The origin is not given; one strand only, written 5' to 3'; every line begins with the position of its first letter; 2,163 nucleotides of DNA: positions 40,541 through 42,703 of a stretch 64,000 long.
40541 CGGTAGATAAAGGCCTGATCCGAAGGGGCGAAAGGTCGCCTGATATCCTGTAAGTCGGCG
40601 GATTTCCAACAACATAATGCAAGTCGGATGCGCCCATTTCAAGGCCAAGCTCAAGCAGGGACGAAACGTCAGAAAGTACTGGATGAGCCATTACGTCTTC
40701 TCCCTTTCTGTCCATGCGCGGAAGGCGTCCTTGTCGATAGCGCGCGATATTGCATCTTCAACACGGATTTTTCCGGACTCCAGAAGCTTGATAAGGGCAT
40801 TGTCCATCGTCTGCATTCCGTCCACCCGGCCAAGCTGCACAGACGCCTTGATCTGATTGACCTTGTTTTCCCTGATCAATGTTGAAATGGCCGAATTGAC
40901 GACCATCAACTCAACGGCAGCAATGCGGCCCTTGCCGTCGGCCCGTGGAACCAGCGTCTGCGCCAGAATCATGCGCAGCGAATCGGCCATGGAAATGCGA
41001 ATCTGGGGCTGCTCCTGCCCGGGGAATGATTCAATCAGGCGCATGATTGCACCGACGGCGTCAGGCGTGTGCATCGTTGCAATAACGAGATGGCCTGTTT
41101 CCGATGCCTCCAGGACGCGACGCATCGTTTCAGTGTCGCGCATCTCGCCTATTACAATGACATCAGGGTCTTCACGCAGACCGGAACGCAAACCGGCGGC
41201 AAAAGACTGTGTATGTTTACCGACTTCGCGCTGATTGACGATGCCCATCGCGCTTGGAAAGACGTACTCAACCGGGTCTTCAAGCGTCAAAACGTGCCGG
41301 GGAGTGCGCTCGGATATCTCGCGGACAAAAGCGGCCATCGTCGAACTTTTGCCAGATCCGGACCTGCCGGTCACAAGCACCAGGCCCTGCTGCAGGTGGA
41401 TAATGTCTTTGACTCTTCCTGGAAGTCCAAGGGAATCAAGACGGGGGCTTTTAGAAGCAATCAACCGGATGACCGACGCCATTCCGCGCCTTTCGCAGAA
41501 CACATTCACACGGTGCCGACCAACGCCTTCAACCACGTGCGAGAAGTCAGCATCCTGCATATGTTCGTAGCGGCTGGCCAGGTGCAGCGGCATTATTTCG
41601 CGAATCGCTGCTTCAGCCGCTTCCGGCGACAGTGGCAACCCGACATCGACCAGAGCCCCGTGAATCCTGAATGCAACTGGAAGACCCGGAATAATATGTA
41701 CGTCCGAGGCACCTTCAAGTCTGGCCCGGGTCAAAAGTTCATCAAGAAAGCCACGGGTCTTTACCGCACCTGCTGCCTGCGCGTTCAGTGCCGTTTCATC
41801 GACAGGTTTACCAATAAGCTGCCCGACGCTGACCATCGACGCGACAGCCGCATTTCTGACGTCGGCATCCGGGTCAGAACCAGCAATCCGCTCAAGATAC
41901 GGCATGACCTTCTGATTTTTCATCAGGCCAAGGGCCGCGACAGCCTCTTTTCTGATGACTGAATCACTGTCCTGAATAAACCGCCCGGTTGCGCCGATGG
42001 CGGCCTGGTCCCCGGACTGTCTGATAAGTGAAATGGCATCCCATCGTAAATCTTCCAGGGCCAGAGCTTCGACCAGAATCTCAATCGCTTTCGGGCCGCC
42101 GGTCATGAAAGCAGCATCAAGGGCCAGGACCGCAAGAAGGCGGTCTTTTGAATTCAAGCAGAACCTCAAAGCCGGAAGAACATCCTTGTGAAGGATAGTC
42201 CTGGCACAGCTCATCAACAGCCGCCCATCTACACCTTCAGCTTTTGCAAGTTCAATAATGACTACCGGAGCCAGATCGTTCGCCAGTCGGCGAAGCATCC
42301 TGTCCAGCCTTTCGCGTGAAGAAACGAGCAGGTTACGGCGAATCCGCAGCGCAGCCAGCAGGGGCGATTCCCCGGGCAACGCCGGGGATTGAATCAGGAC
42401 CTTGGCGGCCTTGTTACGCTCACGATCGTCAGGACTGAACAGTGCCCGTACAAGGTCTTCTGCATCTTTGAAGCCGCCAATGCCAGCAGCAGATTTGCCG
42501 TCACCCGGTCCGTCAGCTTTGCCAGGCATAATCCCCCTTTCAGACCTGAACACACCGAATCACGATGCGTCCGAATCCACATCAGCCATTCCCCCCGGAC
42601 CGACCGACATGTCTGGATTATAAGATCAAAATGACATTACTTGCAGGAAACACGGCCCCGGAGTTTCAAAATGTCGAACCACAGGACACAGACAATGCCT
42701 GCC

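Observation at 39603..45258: pilT translationally coupled to a HEAT-repeat-extended PilT paralog, downstream of a P2-type cation pump with its own TetR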

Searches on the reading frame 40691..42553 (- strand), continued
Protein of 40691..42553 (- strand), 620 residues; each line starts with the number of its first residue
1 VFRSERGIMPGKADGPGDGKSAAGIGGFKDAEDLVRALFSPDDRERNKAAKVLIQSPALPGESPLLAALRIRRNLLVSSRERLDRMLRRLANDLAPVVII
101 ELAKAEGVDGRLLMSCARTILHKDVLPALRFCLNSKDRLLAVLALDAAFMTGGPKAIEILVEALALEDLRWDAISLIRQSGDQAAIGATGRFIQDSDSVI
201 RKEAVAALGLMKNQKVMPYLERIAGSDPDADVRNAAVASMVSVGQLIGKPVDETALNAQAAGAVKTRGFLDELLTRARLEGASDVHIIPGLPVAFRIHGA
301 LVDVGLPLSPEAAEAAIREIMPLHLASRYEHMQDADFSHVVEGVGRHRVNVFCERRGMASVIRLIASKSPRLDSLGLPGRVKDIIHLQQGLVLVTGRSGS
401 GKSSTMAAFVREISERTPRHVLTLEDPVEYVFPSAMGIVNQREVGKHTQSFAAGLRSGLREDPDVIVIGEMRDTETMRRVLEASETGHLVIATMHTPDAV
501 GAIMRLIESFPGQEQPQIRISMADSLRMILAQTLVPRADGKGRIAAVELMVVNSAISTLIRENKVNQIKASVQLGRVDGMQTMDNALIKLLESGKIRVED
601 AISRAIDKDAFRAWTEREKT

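Call 20: find_encoding_contigs(protein=P0079, flank=7000, max_places=1)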
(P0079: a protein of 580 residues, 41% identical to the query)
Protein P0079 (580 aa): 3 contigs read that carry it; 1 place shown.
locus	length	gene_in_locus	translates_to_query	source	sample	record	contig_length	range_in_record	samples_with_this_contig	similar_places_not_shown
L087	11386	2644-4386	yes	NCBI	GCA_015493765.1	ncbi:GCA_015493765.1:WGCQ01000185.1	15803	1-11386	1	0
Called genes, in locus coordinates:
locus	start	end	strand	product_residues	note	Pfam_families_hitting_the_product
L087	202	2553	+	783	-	PF02861:Clp_N (weak), PF13191:AAA_16, PF00004:AAA, PF05621:TniB (faint), PF17871:AAA_lid_9, PF07724:AAA_2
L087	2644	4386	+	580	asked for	PF02985:HEAT (faint), PF03130:HEAT_PBS (faint), PF13646:HEAT_2, PF00437:T2SSE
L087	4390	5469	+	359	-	PF00437:T2SSE, PF13401:AAA_22 (weak), PF25199:nSTAND_NTPase5 (faint)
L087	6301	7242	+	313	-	PF00226:DnaJ, PF01556:DnaJ_C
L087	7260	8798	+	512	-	-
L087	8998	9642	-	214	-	PF01725:Ham1p_like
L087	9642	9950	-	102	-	PF27306:AF_2379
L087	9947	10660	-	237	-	-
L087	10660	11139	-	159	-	-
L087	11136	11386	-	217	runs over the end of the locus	PF04452:Methyltrans_RNA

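Call 21: find_encoding_contigs(protein=P0102, flank=7000, max_places=1)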
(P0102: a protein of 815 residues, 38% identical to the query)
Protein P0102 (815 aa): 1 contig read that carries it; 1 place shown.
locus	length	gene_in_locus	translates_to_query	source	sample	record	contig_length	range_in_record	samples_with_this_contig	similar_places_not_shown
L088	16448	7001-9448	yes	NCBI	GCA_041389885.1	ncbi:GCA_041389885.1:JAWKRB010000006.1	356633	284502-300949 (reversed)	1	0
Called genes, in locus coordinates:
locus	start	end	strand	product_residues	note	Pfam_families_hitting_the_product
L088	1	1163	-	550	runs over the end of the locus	PF03109:ABC1, PF27536:UbiB_helical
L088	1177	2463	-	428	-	PF00202:Aminotran_3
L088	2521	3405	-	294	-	-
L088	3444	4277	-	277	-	-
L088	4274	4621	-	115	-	-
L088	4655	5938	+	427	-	-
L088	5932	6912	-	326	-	PF02899:Phage_int_SAM_1, PF00589:Phage_integrase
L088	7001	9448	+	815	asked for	PF00514:Arm (faint), PF02985:HEAT (faint), PF13513:HEAT_EZ (faint), PF13646:HEAT_2, PF00437:T2SSE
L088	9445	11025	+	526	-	PF00437:T2SSE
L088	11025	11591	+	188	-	PF00437:T2SSE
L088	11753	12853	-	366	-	-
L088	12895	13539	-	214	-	-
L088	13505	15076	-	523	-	PF00672:HAMP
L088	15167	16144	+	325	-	PF18288:FAA_hydro_N_2, PF01557:FAA_hydrolase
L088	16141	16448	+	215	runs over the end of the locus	PF02798:GST_N, PF13417:GST_N_3, PF13409:GST_N_2, PF13410:GST_C_2 (faint), PF00043:GST_C (faint)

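Call 22: find_encoding_contigs(protein=P0084, flank=7000, max_places=1)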
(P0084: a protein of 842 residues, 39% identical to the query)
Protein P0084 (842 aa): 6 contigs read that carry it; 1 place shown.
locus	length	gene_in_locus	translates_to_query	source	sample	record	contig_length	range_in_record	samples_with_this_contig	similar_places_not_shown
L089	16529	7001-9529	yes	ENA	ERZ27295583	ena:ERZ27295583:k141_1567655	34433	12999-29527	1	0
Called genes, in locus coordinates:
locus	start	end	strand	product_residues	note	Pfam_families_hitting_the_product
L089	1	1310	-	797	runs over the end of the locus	PF00580:UvrD-helicase, PF01443:Viral_helicase1 (faint), PF13245:AAA_19, PF13604:AAA_30 (faint), PF13361:UvrD_C, PF13538:UvrD_C_2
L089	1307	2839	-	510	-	PF00483:NTP_transferase, PF01128:IspD, PF12804:NTP_transf_3, PF25084:LbH_EIF2B (faint), PF25087:GMPPB_C (faint), PF00132:Hexapep (weak)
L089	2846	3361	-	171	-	-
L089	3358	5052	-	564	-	-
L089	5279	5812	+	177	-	-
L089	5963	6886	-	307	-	-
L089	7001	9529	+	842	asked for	PF13401:AAA_22 (faint), PF02985:HEAT (faint), PF13513:HEAT_EZ (faint), PF03130:HEAT_PBS (faint), PF13646:HEAT_2, PF00437:T2SSE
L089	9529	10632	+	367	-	PF00437:T2SSE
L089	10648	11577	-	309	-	-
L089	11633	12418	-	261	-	-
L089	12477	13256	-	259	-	PF01479:S4, PF01728:FtsJ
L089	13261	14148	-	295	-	PF00348:polyprenyl_synt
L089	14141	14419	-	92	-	PF02609:Exonuc_VII_S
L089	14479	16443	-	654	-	-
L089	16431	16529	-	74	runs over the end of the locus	-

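Call 40: search_solved_structures(query=window:40691-42529:-, show_alignments=1, max_evalue=1e-20)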
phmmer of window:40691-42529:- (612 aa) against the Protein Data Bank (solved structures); distinct sequences matched with E-value up to 1e-20: 23.
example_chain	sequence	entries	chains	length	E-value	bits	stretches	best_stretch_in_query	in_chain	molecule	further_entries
2ewv_A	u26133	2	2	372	9.6e-85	288.6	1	264-599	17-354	twitching motility protein PilT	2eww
2gsz_A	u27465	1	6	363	1.1e-84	288.3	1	264-599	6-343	twitching motility protein PilT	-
5zfq_A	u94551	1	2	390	5.3e-81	276.2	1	262-604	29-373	Twitching motility pilus retraction protein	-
3jvu_A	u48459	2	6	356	1.7e-78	267.9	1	263-602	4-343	Twitching mobility protein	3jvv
6ojx_A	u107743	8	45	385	2.7e-78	267.3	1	262-604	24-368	Twitching motility pilus retraction ATPase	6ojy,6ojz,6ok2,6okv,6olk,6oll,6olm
5fl3_A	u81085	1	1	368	7.2e-78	265.8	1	263-605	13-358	PILI RETRACTION PROTEIN PILT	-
2eyu_A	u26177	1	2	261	1.3e-67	232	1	360-599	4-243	twitching motility protein PilT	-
9n32_A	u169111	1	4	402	5.5e-66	226.6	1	264-600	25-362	PilU protein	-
10my_A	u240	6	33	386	2e-61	211.6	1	258-601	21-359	PilT/PilU family type 4a pilus ATPase | Twitching motility protein PilT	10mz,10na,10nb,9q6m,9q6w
6geb_A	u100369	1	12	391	2.5e-43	151.8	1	258-574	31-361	DotB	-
4pht_A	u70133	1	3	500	3.4e-34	121.7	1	261-526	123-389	General secretory pathway protein E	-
1p9r_A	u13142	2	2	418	5.5e-34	121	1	262-528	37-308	General secretion pathway protein E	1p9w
6ejf_A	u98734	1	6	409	6.3e-34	120.8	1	260-507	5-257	Type IV pilus assembly protein PilF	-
5oiu_A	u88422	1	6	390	2.1e-33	119.1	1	259-507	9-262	Type IV pilus assembly protein PilF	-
4kss_A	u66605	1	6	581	2.2e-33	119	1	262-528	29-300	Type II secretion system protein E, hemolysin-coregulated protein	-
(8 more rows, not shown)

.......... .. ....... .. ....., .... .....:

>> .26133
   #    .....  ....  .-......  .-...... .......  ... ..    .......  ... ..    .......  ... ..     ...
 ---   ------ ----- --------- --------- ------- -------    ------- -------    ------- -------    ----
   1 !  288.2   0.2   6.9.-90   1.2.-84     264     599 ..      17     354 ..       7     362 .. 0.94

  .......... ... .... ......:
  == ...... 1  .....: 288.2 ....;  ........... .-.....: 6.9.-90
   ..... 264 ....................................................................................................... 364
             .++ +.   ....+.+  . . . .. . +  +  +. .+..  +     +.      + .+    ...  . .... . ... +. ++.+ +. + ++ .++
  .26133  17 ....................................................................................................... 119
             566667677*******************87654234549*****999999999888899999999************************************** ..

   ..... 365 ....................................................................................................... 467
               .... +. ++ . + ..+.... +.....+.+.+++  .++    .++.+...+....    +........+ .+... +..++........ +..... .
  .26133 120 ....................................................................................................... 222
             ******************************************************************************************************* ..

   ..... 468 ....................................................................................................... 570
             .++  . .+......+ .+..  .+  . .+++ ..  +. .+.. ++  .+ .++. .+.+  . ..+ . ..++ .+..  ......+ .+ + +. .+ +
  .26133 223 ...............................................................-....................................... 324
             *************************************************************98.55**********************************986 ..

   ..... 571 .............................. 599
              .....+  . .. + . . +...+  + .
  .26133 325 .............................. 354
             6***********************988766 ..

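Call 42: predict_structure(alignment_id=A1)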
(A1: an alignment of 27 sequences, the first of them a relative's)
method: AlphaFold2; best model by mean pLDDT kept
length: 612 residues; sequences in the alignment: 27
mean_pLDDT: 85.4   pTM: 0.64
mean pLDDT of the five models: 85.4, 83.0, 82.9, 80.1, 79.5
residues with pLDDT >= 90: 311; 70-90: 235; 50-70: 45; < 50: 21
segments of 3 or more residues with pLDDT < 50: 1-14, 426-431
pLDDT, mean of each block of 10 residues (from residue 1): 34 56 90 91 87 83 89 92 94 90 93 95 91 93 94 94 93 92 92 92 91 91 86 86 79 71 90 89 90 88 94 87 86 81 92 84 81 88 91 85 82 69 53 56 69 71 87 88 91 94 95 95 91 86 94 94 83 92 92 90 80 54
secondary structure, 60 per line:
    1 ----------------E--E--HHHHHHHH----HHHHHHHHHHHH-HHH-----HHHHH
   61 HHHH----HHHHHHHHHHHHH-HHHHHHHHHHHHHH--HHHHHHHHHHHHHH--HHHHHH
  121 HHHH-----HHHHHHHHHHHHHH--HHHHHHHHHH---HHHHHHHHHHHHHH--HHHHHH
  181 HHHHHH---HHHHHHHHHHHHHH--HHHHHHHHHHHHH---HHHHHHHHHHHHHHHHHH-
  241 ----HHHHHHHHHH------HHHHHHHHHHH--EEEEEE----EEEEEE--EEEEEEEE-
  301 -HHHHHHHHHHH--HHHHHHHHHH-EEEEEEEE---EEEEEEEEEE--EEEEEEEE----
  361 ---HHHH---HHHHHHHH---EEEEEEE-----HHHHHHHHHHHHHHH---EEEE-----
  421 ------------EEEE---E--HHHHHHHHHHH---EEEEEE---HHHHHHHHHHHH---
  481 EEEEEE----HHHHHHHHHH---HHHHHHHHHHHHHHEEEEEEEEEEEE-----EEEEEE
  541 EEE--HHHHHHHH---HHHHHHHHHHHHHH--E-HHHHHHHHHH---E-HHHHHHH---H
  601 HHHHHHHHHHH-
elements in order: H23-30 H35-46 H56-64 H69-81 H83-96 H99-112 H115-124 H130-143 H146-155 H159-172 H175-186 H190-203 H206-218 H222-239 H245-254 H261-271 E274-279 E284-289 E292-299 H302-312 H315-324 E326-333 E337-346 E349-356 H364-367 H371-378 E382-388 H394-408 E412-415 E433-436 H443-453 E457-462 H466-477 E481-486 H491-500 H504-517 E518-529 E535-543 H546-553 H557-570 H575-584 H590-596 H600-611

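Call 81: search_protein_families(library=padloc, proteins=[window:40691-42529:-], max_evalue=0.001)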
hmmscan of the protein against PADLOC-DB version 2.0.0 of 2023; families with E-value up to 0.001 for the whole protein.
window:40691-42529:- (612 aa): 2 families
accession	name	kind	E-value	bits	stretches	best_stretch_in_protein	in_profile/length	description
PDLC04140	mad8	-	3.4e-07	28.1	1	379-502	24-114/314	mads_8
PDLC02919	HEAT-ARM_XIII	-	0.00028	16.4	1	170-251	572-651/1972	-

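Call 82: search_protein_families(library=pfam, proteins=[L085:4471-6984:+], max_evalue=0.01)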
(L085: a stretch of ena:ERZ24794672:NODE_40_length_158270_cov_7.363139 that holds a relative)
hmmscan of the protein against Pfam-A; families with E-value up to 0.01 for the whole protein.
L085:4471-6984:+ (837 aa): 11 families
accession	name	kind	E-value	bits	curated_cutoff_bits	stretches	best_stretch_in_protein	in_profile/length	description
PF07724.20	AAA_2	-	1e-32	113.9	27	1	558-713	1-147/166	AAA domain (Cdc48 subfamily)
PF17871.7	AAA_lid_9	-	3.9e-21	75.4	22.8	1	427-497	1-71/104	AAA lid domain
PF00004.35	AAA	-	8.2e-12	46.1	21.2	1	286-420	2-125/131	ATPase family associated with various cellular activities (AAA)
PF13191.12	AAA_16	-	3.1e-08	34.7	32.6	1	262-308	1-50/167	AAA ATPase domain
PF07728.20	AAA_5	-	9.1e-06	26.2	22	1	286-366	3-76/139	AAA domain (dynein-related subfamily)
PF02861.25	Clp_N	-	9.4e-06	26.1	20.7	1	81-126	1-46/53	Clp amino terminal domain, pathogenicity island component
PF05621.17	TniB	-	0.00038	20.4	22.4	0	345-424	108-185/189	Bacterial TniB protein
PF05673.19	DUF815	-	0.00067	19.3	23.8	0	543-608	36-101/249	Protein of unknown function (DUF815)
PF13401.12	AAA_22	-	0.0015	19.2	27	0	285-384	8-104/130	AAA domain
PF05496.18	RuvB_N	-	0.0015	18.8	27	0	269-305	18-56/159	Holliday junction DNA helicase RuvB P-loop domain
PF13555.12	AAA_29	-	0.004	17.3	27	0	282-309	23-49/61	P-loop containing region of AAA domain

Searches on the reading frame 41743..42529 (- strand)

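Call 59: search_protein_representatives(alignment_id=A3)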
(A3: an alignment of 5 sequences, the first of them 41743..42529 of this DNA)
Query: 5 sequences, 264 profile positions. Proteins with E-value up to 0.001 (for the whole library): 53279; up to 1e-10: 12971; up to 1e-30: 525. The best 150 are listed.
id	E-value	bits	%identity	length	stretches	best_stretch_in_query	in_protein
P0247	3.3e-116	403.8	-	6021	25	115-240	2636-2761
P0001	7.3e-101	353.5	-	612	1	3-263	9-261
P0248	1.3e-90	320.0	-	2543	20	59-239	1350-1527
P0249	9.4e-90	317.1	-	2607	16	117-233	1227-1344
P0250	1.4e-77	277.2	-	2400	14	141-240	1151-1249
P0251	3.6e-74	266.0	-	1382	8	115-245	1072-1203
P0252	6.4e-72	258.6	-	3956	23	118-239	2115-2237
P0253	1.1e-66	241.4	-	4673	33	117-241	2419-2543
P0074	1.7e-66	240.8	-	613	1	11-260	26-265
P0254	1.1e-64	234.9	-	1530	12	139-219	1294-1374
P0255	4.6e-62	226.3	-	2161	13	115-234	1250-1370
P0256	1.5e-61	224.6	-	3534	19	118-222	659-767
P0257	2.0e-61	224.2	-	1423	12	119-232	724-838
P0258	2.5e-61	223.9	-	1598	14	141-244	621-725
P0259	1.3e-60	221.5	-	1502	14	120-221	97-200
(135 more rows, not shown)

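Call 82: search_protein_families(library=pfam, proteins=[window:41743-42529:-], max_evalue=0.01)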
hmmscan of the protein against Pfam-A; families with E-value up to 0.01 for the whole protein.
window:41743-42529:- (262 aa): 3 families
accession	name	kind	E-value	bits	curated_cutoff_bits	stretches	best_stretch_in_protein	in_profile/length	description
PF13646.12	HEAT_2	-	4.3e-16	59.4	27.7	1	160-232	15-87/88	HEAT repeats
PF02985.28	HEAT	-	0.00011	22.5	23.5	0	208-237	1-29/31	HEAT repeat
PF13513.12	HEAT_EZ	-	0.0028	18.6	27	0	207-229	28-49/55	HEAT-like repeat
